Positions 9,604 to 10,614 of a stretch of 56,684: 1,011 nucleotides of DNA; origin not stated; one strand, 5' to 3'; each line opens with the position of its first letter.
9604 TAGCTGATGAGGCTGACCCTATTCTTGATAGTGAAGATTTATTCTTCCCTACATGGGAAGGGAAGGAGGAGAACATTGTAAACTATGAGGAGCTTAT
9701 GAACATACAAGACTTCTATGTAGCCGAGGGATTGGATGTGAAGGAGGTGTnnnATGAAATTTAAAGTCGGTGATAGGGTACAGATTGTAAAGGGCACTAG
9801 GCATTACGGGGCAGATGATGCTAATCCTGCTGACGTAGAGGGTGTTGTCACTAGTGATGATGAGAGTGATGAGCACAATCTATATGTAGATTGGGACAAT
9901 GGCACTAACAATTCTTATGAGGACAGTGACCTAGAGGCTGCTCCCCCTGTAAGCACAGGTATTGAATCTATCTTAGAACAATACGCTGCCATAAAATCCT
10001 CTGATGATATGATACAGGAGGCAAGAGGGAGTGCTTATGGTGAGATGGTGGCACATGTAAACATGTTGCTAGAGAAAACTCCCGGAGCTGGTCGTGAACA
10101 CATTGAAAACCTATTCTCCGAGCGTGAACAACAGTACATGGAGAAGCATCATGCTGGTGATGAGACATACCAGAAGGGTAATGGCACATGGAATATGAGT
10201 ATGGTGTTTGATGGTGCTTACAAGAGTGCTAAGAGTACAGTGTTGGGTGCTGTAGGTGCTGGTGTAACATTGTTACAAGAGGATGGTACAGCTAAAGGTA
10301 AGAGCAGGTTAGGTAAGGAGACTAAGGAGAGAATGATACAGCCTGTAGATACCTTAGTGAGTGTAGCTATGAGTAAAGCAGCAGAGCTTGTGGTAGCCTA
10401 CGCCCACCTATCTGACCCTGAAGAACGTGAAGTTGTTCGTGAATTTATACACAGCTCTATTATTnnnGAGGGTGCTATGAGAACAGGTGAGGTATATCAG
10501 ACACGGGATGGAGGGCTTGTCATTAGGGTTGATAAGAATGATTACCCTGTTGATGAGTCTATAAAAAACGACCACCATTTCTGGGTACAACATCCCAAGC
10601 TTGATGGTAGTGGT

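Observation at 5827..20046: Directional near-palindrome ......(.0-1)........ repeated at least 11 times at early-gene cassette boundaries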

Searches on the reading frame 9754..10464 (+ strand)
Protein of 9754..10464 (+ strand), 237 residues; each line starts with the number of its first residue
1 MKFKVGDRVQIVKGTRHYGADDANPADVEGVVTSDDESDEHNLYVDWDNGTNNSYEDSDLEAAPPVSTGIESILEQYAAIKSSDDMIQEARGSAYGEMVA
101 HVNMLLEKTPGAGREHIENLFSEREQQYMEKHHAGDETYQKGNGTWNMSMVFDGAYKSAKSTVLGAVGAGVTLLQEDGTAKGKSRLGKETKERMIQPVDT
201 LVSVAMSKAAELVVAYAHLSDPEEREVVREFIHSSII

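Call 83: find_homologous_proteins(query=window:9754-10464:+, max_evalue=0.001)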
Query window:9754-10464:+ (237 aa): 2 proteins with E <= 0.001 among 1019 candidates.
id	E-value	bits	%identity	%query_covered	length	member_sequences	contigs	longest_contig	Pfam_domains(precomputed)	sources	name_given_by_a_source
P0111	4.2e-151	519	100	100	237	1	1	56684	-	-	-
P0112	1.3e-56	210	62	72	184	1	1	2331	-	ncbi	-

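Call 84: find_encoding_contigs(protein=P0112, flank=10000, max_places=3)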
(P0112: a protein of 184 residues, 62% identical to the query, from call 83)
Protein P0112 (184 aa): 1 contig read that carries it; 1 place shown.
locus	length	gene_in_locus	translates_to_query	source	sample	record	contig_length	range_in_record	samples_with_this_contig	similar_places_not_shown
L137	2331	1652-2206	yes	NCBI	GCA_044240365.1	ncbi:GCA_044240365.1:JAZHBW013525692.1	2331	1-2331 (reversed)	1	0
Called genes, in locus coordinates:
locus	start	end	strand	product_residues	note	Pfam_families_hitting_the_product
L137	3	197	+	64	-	?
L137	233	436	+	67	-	-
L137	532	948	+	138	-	-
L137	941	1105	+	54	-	-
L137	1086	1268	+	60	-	-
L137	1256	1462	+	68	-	-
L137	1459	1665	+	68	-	-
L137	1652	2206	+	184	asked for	-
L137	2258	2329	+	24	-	?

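Call 91: search_protein_families(library=ncbifam, max_evalue=0.01, proteins=[window:9754-10464:+])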
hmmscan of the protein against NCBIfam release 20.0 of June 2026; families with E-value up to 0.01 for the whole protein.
window:9754-10464:+ (237 aa): 0 families

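Call 99: predict_structure(alignment_id=A4)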
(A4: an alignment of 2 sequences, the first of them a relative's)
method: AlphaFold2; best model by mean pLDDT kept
length: 237 residues; sequences in the alignment: 2
mean_pLDDT: 44.7   pTM: 0.38
mean pLDDT of the five models: 44.7, 42.0, 41.8, 37.9, 36.8
residues with pLDDT >= 90: 0; 70-90: 4; 50-70: 98; < 50: 135
segments of 3 or more residues with pLDDT < 50: 1-86, 108-111, 137-146, 177-187, 189-205, 235-237
pLDDT, mean of each block of 10 residues (from residue 1): 22 26 31 26 27 27 28 29 46 57 53 57 64 50 46 58 56 49 48 41 49 64 68 53
secondary structure, 60 per line:
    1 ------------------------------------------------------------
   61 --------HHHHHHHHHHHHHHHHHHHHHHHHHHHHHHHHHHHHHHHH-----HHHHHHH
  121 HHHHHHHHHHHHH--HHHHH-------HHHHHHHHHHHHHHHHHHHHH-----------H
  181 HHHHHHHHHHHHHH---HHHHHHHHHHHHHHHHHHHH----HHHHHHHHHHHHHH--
elements in order: H69-108 H114-133 H136-140 H148-168 H180-194 H198-217 H222-235
